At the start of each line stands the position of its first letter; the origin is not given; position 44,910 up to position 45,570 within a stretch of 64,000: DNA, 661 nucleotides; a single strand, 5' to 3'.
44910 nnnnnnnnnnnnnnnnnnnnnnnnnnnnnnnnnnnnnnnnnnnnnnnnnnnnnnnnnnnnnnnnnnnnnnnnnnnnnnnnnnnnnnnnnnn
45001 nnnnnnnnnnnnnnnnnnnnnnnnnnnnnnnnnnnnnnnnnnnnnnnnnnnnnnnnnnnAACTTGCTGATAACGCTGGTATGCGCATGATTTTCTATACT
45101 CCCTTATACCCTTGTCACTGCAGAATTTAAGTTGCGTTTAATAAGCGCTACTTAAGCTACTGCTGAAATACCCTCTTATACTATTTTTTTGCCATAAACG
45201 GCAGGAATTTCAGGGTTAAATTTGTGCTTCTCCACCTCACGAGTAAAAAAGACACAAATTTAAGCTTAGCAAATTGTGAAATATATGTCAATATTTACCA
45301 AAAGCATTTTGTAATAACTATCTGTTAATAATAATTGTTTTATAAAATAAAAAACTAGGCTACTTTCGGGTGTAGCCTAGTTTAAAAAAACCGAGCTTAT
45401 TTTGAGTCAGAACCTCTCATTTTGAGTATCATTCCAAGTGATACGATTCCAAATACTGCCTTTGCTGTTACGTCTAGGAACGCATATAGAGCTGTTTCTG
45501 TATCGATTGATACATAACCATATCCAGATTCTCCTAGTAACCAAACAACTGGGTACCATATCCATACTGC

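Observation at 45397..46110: Type-1 rhodopsin with a D-T-T helix-C triad and no visible retinal-forming enzyme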

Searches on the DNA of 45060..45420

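Call 82: search_rna_families(source=window, start=45060, end=45420, threshold=evalue, max_evalue=1, show_alignments=1)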
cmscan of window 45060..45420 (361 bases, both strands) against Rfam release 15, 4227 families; matches with E-value up to 1: 1.
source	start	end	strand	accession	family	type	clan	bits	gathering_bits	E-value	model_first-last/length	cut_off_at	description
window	45126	45224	+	RF03019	RT-16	Gene; sRNA;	-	20.7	50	0.73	1-158/158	no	RT-16 RNA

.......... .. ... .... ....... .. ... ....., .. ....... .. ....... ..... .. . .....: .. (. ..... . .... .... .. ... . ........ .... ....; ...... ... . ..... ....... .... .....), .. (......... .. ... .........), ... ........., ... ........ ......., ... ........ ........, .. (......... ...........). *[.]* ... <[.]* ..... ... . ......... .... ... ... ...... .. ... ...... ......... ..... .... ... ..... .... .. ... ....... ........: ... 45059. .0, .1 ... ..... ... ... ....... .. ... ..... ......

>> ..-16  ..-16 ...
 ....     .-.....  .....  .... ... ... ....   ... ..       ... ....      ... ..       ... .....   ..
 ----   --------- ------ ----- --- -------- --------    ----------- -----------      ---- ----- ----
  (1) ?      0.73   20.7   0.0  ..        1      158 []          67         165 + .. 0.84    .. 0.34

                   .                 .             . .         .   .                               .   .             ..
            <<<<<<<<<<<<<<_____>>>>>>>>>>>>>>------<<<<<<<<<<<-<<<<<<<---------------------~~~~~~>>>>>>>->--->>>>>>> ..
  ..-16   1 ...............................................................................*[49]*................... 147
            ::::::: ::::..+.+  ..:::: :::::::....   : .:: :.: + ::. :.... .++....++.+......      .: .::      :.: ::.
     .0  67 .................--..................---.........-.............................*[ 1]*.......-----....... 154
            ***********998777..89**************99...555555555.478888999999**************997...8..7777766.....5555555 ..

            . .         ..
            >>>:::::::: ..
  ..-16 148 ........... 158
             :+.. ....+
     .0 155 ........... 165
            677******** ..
